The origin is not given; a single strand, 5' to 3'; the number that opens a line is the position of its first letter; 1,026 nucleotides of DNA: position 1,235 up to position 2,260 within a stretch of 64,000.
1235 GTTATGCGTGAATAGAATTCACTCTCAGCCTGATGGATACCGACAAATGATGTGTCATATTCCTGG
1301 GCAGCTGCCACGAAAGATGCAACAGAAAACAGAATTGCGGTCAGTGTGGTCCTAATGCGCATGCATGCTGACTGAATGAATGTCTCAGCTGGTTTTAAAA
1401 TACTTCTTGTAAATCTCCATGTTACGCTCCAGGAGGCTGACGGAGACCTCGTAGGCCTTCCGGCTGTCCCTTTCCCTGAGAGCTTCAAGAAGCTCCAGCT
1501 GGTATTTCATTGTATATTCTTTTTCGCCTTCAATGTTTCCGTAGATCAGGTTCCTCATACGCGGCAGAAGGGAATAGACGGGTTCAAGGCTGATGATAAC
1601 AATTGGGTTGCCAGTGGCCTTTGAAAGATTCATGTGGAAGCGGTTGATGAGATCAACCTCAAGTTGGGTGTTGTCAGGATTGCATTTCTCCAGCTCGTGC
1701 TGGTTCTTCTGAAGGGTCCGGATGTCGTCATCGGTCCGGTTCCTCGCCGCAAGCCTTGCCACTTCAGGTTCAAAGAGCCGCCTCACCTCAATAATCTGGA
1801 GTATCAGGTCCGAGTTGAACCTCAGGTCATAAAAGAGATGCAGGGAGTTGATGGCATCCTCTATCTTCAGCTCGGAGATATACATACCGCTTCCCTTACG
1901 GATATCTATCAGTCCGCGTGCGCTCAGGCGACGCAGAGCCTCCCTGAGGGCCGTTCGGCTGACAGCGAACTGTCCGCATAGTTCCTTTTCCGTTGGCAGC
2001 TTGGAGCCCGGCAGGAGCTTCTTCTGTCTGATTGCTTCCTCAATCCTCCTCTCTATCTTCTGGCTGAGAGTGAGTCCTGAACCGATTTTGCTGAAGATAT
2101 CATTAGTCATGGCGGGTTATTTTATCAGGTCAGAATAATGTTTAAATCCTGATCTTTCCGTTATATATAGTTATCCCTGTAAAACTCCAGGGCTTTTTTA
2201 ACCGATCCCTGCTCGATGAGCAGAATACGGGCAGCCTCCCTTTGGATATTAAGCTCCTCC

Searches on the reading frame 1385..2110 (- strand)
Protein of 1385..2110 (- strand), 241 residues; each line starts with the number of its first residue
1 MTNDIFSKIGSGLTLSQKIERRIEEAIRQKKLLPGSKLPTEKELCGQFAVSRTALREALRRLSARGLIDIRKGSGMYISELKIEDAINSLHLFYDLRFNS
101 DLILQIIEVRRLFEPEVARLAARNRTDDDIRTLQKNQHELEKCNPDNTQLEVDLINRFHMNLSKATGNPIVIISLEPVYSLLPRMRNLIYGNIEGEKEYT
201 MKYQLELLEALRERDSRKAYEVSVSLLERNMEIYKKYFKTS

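Call 9: search_protein_families(library=pfam, proteins=[window:1385-2110:-])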
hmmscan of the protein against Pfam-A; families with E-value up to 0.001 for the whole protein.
window:1385-2110:- (241 aa): 3 families
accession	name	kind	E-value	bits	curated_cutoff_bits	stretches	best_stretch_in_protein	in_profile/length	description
PF00392.27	GntR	-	1.3e-21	76.4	27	1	15-78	1-64/64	Bacterial regulatory proteins, gntR family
PF07729.17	FCD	-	4.8e-18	66.2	24.3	1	105-228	1-124/125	FCD domain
PF07840.17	FadR_C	-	0.0002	21.7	23.6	1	95-233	19-151/164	FadR C-terminal domain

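Call 25: find_homologous_proteins(query=window:1388-2110:-, max_evalue=1e-15)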
Query window:1388-2110:- (241 aa): 1135 proteins with E <= 1e-15 among 2547 candidates; the best 120 are listed.
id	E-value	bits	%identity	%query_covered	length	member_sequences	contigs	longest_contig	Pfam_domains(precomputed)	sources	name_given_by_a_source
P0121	2.6e-145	499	96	100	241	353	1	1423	PF07729.18,PF00392.28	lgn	-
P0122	3.9e-137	473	91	100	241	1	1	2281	PF07729.18,PF00392.28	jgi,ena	jgi:GntR family transcriptional repressor for pyruvate dehydrogenase complex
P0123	1.2e-136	471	90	100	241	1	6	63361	PF07729.18,PF00392.28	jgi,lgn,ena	jgi:GntR family transcriptional repressor for pyruvate dehydrogenase complex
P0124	1.7e-136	471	90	100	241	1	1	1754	PF07729.18,PF00392.28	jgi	jgi:GntR family transcriptional repressor for pyruvate dehydrogenase complex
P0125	3.1e-136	470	90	100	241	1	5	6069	PF07729.18,PF00392.28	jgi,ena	jgi:GntR family transcriptional repressor for pyruvate dehydrogenase complex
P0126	3.3e-136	470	91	100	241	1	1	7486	PF07729.18,PF00392.28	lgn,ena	-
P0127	3.3e-136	470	90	100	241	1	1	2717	PF07729.18,PF00392.28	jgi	-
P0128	9.3e-136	468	90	100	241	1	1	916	PF07729.18,PF00392.28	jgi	jgi:GntR family transcriptional repressor for pyruvate dehydrogenase complex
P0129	1.4e-135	468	90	100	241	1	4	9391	PF07729.18,PF00392.28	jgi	jgi:GntR family transcriptional repressor for pyruvate dehydrogenase complex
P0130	4.2e-135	466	90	100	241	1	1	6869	PF07729.18,PF00392.28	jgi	jgi:GntR family transcriptional repressor for pyruvate dehydrogenase complex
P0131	4.6e-135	466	89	100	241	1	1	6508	PF07729.18,PF00392.28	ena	-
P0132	4.8e-135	466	90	100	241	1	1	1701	PF07729.18,PF00392.28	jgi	jgi:GntR family transcriptional repressor for pyruvate dehydrogenase complex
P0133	7.8e-135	465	89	99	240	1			PF07729.18,PF00392.28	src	-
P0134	7.9e-135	465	90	100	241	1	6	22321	PF07729.18,PF00392.28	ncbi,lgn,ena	-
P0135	2.8e-134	463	90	100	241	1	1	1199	PF07729.18,PF00392.28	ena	-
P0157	1.5e-130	451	87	99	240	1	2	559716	PF07729.18,PF00392.28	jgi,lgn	jgi:GntR family transcriptional repressor for pyruvate dehydrogenase complex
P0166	5.3e-130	449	86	99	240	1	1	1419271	PF07729.18,PF00392.28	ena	-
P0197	4.2e-128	443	86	98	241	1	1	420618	PF07729.18,PF00392.28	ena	-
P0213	2.7e-127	441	86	98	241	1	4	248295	PF07729.18,PF00392.28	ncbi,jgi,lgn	jgi:GntR family transcriptional repressor for pyruvate dehydrogenase complex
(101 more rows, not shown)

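Call 26: find_encoding_contigs(protein=P0166, flank=10000, max_places=2)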
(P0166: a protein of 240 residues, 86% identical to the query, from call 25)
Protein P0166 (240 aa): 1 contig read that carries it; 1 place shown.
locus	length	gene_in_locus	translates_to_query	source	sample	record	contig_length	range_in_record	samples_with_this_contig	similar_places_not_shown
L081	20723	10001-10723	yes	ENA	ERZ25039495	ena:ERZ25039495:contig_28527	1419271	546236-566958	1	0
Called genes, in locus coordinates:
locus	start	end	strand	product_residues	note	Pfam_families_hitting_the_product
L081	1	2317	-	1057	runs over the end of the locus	PF13620:CarboxypepD_reg, PF13715:CarbopepD_reg_2, PF07715:Plug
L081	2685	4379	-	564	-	-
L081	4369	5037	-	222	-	-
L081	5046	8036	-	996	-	PF01520:Amidase_3 (faint), PF25275:Golvesin_C, PF00041:fn3 (weak)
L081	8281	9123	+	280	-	-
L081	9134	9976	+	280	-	PF13580:SIS_2 (weak), PF22198:GKRP_SIS_2 (faint), PF22645:GKRP_SIS_N, PF01380:SIS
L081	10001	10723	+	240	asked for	PF00392:GntR, PF07729:FCD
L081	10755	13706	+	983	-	PF00933:Glyco_hydro_3, PF00144:Beta-lactamase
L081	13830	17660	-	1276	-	PF00933:Glyco_hydro_3, PF01915:Glyco_hydro_3_C, PF03422:CBM_6, PF14310:Fn3-like, PF26918:Ig_Eae (faint), PF17851:GH43_C2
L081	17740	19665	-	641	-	PF22422:MGH1-like_GH, PF01204:Trehalase, PF03200:Glyco_hydro_63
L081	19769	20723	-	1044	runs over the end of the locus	PF02837:Glyco_hydro_2_N, PF22666:Glyco_hydro_2_N2 (weak), PF00703:Glyco_hydro_2, PF02836:Glyco_hydro_2_C, PF16353:LacZ_4, PF02929:Bgal_small_N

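Call 27: find_encoding_contigs(protein=P0157, flank=10000, max_places=2)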
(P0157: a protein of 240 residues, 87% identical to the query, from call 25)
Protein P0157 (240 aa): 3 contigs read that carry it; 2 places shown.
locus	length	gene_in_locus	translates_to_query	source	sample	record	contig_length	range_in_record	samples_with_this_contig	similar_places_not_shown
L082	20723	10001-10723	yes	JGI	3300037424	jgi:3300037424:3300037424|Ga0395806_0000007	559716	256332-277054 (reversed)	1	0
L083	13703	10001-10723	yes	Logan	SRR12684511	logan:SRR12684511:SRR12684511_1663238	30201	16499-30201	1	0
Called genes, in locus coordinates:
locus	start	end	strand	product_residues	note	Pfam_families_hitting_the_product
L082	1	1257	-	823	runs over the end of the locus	PF02927:CelD_N, PF00759:Glyco_hydro_9, PF01522:Polysacc_deac_1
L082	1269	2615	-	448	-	PF08486:SpoIID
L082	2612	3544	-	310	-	PF16269:DUF4922, PF26216:GDPGP1_C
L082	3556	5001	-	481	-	PF00535:Glycos_transf_2, PF10111:Glyco_tranf_2_2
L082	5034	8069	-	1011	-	PF00041:fn3 (faint), PF25275:Golvesin_C, PF01520:Amidase_3 (weak)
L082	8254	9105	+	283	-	-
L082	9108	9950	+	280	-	PF13580:SIS_2 (faint), PF22645:GKRP_SIS_N, PF01380:SIS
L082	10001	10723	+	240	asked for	PF00392:GntR, PF07729:FCD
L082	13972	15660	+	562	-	PF01839:FG-GAP (faint), PF13517:FG-GAP_3, PF07593:UnbV_ASPIC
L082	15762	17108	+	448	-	PF26549:Tricorn_N, PF18582:HZS_alpha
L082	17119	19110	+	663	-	PF03150:CCP_MauG (faint), PF01731:Arylesterase (faint), PF02239:Cytochrom_D1 (faint), PF08450:SGL (faint), PF10282:Lactonase (faint), PF22494:choice_anch_I (faint), PF25174:Beta-prop_THOC3 (faint), PF21783:YNCE (weak)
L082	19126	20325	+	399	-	-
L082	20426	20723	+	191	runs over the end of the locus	PF01042:Ribonuc_L-PSP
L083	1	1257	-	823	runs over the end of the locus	PF02927:CelD_N, PF00759:Glyco_hydro_9, PF01522:Polysacc_deac_1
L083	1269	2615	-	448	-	PF08486:SpoIID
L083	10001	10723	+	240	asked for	PF00392:GntR, PF07729:FCD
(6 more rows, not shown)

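Call 28: find_encoding_contigs(protein=P0197, flank=10000, max_places=2)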
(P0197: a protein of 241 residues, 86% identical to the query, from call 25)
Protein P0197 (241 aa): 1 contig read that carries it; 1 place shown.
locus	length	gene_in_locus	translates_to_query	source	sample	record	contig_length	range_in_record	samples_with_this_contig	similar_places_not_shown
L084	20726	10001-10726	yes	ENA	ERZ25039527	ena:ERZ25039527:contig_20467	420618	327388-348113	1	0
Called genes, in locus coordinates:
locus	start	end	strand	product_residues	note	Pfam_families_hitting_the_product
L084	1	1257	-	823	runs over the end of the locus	PF02927:CelD_N, PF00759:Glyco_hydro_9, PF01522:Polysacc_deac_1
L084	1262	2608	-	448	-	PF08486:SpoIID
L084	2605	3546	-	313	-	PF19327:Ap4A_phos_N (weak), PF16269:DUF4922, PF26216:GDPGP1_C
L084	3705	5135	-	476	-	PF00535:Glycos_transf_2, PF10111:Glyco_tranf_2_2 (weak)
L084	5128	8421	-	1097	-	PF01520:Amidase_3 (faint), PF25275:Golvesin_C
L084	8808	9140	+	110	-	-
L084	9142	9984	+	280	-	PF13580:SIS_2 (faint), PF22198:GKRP_SIS_2 (faint), PF22645:GKRP_SIS_N, PF01380:SIS (weak)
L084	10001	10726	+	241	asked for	PF00392:GntR, PF07729:FCD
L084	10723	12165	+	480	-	PF00704:Glyco_hydro_18, PF18962:Por_Secre_tail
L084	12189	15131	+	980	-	PF00933:Glyco_hydro_3, PF00144:Beta-lactamase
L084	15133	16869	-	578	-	PF01235:Na_Ala_symp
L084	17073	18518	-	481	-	PF12708:Pect-lyase_RHGA_epim (weak), PF00295:Glyco_hydro_28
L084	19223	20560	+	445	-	PF00696:AA_kinase, PF22468:ACT_9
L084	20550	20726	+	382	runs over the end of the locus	PF00278:Orn_DAP_Arg_deC, PF01168:Ala_racemase_N (weak), PF02784:Orn_Arg_deC_N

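Call 35: search_solved_structures(query=window:1388-2110:-, max_evalue=0.00001)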
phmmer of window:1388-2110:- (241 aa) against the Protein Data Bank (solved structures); distinct sequences matched with E-value up to 0.00001: 26.
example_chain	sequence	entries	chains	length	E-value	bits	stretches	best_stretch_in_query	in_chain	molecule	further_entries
6az6_A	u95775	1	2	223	1.4e-21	80.2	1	21-222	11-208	GntR family transcriptional regulator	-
7c7e_A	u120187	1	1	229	7.4e-19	71.3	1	24-228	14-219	Putative DNA-binding transcriptional regulator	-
6on4_A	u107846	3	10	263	2.3e-16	63.2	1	14-219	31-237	HTH-type transcriptional repressor NanR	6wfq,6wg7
5kvr_A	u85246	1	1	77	8.8e-13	51.4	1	7-78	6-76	Pyruvate dehydrogenase complex repressor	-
9wfi_A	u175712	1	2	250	2.3e-12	50.1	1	16-196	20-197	Uncharacterized HTH-type transcriptional regulator Rv0494,Fatty acid metabolism regulator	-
9jpj_C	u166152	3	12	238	1e-11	48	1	10-169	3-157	Pyruvate dehydrogenase complex repressor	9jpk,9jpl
7u5q_A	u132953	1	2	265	2.3e-10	43.5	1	14-222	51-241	Transcriptional regulator, GntR family protein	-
8pqm_A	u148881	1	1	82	4.5e-09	39.3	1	19-81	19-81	FadR family transcriptional regulator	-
2di3_A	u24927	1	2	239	8e-09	38.5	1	23-177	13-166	Bacterial regulatory proteins, GntR family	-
1hw1_A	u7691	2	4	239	1.4e-08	37.7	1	20-196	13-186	FATTY ACID METABOLISM REGULATOR PROTEIN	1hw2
1e2x_A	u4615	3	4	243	1.4e-08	37.7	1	20-196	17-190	FATTY ACID METABOLISM REGULATOR PROTEIN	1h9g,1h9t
4u0v_A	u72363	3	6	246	1.8e-08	37.3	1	17-94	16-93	HTH-type transcriptional repressor YvoA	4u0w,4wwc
2wv0_A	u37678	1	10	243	1.9e-08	37.3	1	17-94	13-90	HTH-TYPE TRANSCRIPTIONAL REPRESSOR YVOA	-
7xp0_A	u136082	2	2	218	1.9e-08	37.3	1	12-219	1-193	Probable transcriptional regulator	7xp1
4egy_A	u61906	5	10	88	2.2e-08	37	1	17-78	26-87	Arabinose metabolism transcriptional repressor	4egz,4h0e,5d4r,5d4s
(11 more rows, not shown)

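Call 36: search_solved_structures(query=window:1388-2110:-, max_evalue=1e-15, show_alignments=3)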
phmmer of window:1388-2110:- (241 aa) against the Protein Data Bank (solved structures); distinct sequences matched with E-value up to 1e-15: 3.
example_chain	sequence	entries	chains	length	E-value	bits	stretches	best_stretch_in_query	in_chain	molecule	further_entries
6az6_A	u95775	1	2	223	1.4e-21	80.2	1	21-222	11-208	GntR family transcriptional regulator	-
7c7e_A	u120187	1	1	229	7.4e-19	71.3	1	24-228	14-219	Putative DNA-binding transcriptional regulator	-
6on4_A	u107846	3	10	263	2.3e-16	63.2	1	14-219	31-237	HTH-type transcriptional repressor NanR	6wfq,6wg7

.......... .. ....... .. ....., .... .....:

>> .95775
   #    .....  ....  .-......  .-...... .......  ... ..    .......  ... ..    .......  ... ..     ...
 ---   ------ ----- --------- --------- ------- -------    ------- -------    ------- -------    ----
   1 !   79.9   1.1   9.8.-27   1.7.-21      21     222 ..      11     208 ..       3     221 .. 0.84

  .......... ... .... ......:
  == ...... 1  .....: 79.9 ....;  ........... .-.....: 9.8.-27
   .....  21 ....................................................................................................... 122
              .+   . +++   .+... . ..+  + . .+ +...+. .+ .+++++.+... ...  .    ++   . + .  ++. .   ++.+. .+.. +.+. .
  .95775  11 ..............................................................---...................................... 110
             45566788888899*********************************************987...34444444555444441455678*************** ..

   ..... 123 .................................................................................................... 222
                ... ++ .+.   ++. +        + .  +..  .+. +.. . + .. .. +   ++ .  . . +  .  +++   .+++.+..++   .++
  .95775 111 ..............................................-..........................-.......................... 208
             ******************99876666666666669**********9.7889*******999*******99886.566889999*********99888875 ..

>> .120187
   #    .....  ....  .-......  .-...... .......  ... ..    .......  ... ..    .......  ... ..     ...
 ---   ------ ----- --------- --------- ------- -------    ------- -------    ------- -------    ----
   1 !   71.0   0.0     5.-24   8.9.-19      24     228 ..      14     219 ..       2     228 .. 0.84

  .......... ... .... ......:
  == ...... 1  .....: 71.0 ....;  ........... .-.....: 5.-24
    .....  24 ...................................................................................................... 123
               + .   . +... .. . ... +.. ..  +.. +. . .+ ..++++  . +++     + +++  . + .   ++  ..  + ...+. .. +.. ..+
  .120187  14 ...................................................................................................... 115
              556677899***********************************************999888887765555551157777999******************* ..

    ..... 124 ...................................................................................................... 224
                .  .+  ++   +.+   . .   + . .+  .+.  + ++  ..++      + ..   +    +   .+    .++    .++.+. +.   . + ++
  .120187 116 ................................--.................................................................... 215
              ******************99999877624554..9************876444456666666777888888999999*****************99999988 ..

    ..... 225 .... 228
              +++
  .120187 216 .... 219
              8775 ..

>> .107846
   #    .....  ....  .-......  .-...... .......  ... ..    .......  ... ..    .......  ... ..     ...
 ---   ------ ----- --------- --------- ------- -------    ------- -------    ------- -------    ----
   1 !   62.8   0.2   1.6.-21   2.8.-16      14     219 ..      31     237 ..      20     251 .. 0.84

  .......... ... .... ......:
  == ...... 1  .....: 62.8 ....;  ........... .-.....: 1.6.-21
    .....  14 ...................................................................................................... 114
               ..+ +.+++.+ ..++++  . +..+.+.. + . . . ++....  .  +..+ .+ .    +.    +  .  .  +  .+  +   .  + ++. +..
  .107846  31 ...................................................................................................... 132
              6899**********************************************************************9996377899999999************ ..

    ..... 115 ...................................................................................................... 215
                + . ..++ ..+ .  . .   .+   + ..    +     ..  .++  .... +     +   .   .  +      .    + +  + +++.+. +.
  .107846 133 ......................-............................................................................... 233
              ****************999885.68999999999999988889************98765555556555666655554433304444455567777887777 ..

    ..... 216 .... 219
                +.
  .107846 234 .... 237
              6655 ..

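Call 58: search_protein_families(library=ncbifam, proteins=[window:1388-2110:-], max_evalue=0.00001)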
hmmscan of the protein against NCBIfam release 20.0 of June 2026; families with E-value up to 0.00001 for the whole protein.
window:1388-2110:- (241 aa): 25 families
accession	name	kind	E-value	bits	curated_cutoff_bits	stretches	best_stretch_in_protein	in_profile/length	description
NF003011.0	PRK03837.1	subfamily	3e-33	115.4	260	1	15-238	14-237/241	transcriptional regulator NanR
NF007001.0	PRK09464.1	equivalog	6.2e-25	88.3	330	1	14-225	10-223/254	pyruvate dehydrogenase complex transcriptional repressor PdhR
NF007442.0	PRK09990.1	equivalog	4.2e-22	78.8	301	1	16-181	12-179/256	transcriptional regulator GlcC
NF007741.0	PRK10421.1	equivalog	1.5e-21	76.9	311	1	14-227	7-226/262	transcriptional regulator LldR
NF007588.0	PRK10225.1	equivalog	5e-17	62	442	1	17-172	12-165/257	Uxu operon transcriptional regulator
NF008571.0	PRK11523.1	equivalog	2.1e-16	60.2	396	1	15-179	9-167/258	transcriptional regulator ExuR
NF003444.0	PRK04984.1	equivalog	2.2e-16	60.1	189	1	20-236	13-225/239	fatty acid metabolism transcriptional regulator FadR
TIGR02325.1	C_P_lyase_phnF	equivalog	1.3e-14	54.3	156.8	1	10-89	4-83/238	phosphonate metabolism transcriptional regulator PhnF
TIGR02812.1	fadR_gamma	equivalog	4.1e-14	52.8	249.2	1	20-222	12-210/235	fatty acid metabolism transcriptional regulator FadR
TIGR02018.2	his_ut_repres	equivalog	6.1e-14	51.9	220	1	17-87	2-72/226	histidine utilization transcriptional repressor HutC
TIGR03338.1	phnR_burk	equivalog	1.5e-13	50.8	271.5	1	14-169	11-149/212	phosphonate utilization associated transcriptional regulator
TIGR02404.1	trehalos_R_Bsub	equivalog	7.4e-12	45.4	211.95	1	18-97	4-84/233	trehalose operon repressor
NF007292.0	PRK09764.1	equivalog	7.5e-12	44.9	281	1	17-95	8-86/240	GntR family transcriptional regulator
NF052282.1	PLP_TF_PdxR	equivalog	1.6e-11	43.9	320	1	15-86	2-73/448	MocR-like pyridoxine biosynthesis transcription factor PdxR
TIGR03337.1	phnR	equivalog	1.3e-10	41.3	296.75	1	18-79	5-66/231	phosphonate utilization transcriptional regulator PhnR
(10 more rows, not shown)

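Call 62: find_encoding_contigs(protein=P0213, flank=10000, max_places=2)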
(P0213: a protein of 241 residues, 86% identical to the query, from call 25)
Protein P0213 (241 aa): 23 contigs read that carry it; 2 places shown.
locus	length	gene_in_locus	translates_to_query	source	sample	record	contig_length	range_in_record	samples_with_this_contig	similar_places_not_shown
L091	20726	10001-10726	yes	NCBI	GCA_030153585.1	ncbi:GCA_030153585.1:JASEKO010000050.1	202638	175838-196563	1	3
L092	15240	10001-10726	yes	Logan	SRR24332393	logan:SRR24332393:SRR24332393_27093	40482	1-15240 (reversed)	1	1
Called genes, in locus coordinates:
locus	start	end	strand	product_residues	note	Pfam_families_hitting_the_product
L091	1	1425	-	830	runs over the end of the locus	PF02927:CelD_N, PF00759:Glyco_hydro_9, PF01522:Polysacc_deac_1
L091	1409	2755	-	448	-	PF08486:SpoIID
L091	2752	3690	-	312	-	PF16269:DUF4922, PF19327:Ap4A_phos_N (faint), PF26216:GDPGP1_C (weak)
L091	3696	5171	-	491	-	PF00535:Glycos_transf_2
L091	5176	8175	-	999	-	PF25275:Golvesin_C, PF00041:fn3 (faint), PF01520:Amidase_3 (weak)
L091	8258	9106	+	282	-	-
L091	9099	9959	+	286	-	PF13580:SIS_2 (weak), PF22645:GKRP_SIS_N, PF01380:SIS (weak)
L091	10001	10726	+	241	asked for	PF00392:GntR, PF07729:FCD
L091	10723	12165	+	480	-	PF00704:Glyco_hydro_18, PF18962:Por_Secre_tail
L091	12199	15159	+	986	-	PF00933:Glyco_hydro_3, PF01915:Glyco_hydro_3_C (weak), PF00144:Beta-lactamase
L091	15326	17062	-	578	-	PF01235:Na_Ala_symp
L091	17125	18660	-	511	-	PF12708:Pect-lyase_RHGA_epim (weak), PF00295:Glyco_hydro_28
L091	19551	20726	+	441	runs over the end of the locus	PF00696:AA_kinase, PF13840:ACT_7 (faint), PF22468:ACT_9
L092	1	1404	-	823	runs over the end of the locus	PF02927:CelD_N, PF00759:Glyco_hydro_9, PF01522:Polysacc_deac_1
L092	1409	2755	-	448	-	PF08486:SpoIID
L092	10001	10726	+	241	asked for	PF00392:GntR, PF07729:FCD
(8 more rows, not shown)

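Call 65: search_protein_representatives(protein=window:1388-2110:-)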
Query: 241 residues. Proteins with E-value up to 0.001 (for the whole library): 37124; up to 1e-10: 8460; up to 1e-30: 52. The best 150 are listed.
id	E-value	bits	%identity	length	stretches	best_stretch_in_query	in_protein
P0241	7.2e-80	283.8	55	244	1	3-240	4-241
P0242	6.1e-72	257.9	53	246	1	3-223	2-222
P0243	7.0e-70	251.2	73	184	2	3-125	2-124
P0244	7.3e-60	218.5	91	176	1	1-120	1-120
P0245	1.2e-56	207.9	46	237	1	4-232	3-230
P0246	1.8e-54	200.8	42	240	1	6-224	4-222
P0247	1.8e-52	194.3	44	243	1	8-231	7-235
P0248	2.5e-51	190.6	56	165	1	76-239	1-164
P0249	4.0e-50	186.6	37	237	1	6-236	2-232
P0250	8.9e-49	182.2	41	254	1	4-219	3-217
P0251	1.1e-48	182.0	47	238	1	5-193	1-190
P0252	8.4e-48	179.0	42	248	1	3-232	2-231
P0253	1.1e-47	178.6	39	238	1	6-223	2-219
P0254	2.5e-47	177.5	41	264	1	12-221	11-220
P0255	9.0e-45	169.1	40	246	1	4-226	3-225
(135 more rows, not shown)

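Call 68: find_related_loci(query=A4, collection=metagenome_contigs, flank=6000)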
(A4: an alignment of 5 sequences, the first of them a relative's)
Query A4 (244 aa) in metagenome_contigs; peptide patterns used: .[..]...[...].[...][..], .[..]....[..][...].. (x = any residue, [..] = any of these).
600 stretches matched a pattern (row limit reached: there are more); 586 encode a relative of the query (tblastn E <= 1e-3); the best 80 are kept; 80 distinct loci.
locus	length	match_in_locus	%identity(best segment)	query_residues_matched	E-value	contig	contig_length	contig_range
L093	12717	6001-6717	59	3-241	2e-94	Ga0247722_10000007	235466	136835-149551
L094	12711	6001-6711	59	3-239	1e-93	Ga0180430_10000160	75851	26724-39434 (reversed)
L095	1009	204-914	57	3-239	1e-96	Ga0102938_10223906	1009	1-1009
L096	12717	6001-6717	55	2-240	2e-87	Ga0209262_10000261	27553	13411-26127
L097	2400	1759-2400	59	4-217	2e-88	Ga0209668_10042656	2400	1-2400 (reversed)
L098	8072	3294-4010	54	4-242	1e-85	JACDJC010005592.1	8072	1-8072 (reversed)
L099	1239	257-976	55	4-242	2e-91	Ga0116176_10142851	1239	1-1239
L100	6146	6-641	53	31-242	2e-75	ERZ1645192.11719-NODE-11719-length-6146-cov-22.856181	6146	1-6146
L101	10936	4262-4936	42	3-227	3e-61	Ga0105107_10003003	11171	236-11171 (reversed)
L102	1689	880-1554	44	3-227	5e-60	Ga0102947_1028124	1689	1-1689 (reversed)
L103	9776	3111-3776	39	5-227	1e-53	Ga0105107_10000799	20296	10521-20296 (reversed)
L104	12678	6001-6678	38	1-227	2e-48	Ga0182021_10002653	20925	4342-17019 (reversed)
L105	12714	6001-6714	43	7-240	5e-60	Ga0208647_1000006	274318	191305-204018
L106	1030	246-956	36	6-243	1e-48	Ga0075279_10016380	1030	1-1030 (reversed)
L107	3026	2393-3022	39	7-216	1e-44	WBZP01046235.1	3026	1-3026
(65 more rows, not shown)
